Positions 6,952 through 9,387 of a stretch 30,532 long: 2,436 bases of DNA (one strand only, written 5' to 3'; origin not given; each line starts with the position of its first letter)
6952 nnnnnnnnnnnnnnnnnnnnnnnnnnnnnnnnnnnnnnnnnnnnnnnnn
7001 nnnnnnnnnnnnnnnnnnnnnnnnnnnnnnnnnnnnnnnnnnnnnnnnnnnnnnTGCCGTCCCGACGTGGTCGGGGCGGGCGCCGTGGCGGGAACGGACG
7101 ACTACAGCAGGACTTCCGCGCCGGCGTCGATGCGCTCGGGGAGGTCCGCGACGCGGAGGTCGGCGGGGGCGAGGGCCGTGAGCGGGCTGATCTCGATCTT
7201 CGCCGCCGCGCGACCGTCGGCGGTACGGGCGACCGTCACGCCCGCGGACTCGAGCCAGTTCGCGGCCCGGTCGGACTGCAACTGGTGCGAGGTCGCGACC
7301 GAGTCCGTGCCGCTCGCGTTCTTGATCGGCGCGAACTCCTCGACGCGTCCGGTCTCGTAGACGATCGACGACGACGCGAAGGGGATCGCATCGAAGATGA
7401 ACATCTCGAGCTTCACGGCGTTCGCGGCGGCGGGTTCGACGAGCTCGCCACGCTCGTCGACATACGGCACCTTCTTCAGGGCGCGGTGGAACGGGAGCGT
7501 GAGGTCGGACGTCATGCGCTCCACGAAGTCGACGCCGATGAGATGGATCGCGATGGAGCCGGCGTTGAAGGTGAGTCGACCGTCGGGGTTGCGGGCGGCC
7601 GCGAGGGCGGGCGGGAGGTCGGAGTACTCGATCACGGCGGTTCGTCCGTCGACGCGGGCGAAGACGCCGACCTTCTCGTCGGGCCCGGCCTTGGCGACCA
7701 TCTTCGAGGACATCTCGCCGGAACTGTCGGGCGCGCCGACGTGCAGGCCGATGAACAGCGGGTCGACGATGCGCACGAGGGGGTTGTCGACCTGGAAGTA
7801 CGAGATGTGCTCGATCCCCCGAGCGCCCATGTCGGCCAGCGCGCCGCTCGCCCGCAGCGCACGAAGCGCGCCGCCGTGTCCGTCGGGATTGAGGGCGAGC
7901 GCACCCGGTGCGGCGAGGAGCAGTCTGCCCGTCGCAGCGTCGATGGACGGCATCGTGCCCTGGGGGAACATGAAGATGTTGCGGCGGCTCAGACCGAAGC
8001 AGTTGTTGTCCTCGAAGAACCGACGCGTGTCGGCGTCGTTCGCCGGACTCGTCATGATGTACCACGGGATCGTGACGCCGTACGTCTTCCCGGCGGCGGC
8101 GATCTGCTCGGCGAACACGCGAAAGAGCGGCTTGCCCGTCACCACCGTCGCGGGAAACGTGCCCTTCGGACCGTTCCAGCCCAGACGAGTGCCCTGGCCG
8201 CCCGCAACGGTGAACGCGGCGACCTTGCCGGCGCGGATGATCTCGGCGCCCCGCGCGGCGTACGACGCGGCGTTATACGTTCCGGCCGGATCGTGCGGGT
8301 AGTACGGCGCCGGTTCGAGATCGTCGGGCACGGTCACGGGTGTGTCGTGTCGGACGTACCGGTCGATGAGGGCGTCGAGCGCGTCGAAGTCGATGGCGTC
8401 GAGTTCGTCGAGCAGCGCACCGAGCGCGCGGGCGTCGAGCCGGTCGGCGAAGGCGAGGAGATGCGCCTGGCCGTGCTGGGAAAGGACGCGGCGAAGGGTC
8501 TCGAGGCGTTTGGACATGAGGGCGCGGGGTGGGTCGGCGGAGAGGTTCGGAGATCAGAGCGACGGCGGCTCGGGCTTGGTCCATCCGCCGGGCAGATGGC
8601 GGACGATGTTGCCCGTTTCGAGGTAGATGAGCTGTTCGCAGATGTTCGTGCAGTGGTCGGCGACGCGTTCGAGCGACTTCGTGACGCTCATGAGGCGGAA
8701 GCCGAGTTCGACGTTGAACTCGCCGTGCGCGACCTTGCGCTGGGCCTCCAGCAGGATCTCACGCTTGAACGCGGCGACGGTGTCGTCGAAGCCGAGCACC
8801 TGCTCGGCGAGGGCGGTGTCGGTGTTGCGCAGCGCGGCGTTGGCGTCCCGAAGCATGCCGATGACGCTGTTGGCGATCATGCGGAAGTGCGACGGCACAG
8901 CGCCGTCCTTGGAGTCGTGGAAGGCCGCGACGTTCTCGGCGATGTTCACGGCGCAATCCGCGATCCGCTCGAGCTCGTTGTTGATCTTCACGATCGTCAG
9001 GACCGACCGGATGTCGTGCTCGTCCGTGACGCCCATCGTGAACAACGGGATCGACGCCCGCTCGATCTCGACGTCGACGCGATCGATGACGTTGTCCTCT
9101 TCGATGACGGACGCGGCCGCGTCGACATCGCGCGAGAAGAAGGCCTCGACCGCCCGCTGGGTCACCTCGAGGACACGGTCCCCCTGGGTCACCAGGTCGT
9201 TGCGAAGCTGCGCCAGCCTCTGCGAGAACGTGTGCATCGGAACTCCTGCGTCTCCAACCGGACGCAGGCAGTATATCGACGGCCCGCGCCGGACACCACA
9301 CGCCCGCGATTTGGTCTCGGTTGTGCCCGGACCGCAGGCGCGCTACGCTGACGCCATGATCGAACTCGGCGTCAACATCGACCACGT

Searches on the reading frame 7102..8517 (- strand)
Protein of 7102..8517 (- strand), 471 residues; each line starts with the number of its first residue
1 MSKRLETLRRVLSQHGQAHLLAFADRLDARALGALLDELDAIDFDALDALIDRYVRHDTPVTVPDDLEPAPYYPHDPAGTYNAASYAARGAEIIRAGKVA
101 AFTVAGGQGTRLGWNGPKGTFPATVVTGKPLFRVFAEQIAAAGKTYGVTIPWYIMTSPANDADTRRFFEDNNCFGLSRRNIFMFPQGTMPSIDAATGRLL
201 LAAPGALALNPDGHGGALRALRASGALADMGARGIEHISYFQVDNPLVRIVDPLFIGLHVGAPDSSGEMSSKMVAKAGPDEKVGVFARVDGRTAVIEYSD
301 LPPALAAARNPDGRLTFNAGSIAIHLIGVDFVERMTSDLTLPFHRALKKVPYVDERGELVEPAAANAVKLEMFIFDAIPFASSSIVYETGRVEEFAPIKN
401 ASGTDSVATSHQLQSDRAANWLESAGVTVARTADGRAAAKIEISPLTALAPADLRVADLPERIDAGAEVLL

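Call 16: search_protein_families(library=pfam, proteins=[window:7102-8517:-], max_evalue=0.001)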
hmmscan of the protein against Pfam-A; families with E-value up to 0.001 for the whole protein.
window:7102-8517:- (471 aa): 1 family
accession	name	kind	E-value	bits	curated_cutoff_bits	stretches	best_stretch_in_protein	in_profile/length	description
PF01704.24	UDPGP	-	6.9e-38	130.8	22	1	97-402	52-339/413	UTP--glucose-1-phosphate uridylyltransferase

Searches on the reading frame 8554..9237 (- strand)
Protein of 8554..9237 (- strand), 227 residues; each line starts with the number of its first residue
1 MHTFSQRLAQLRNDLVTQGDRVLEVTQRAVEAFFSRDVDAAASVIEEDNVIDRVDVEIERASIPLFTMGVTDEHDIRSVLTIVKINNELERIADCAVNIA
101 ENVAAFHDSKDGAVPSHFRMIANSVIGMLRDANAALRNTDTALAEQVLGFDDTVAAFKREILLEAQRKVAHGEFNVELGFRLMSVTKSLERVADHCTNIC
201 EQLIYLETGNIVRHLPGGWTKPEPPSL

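Call 16: search_protein_families(library=pfam, proteins=[window:8554-9237:-], max_evalue=0.001)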
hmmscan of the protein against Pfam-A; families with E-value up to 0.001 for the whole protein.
window:8554-9237:- (227 aa): 1 family
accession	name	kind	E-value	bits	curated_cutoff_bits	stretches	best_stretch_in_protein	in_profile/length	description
PF01895.24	PhoU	-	5.8e-34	116.8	23.5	2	19-103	5-89/89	PhoU domain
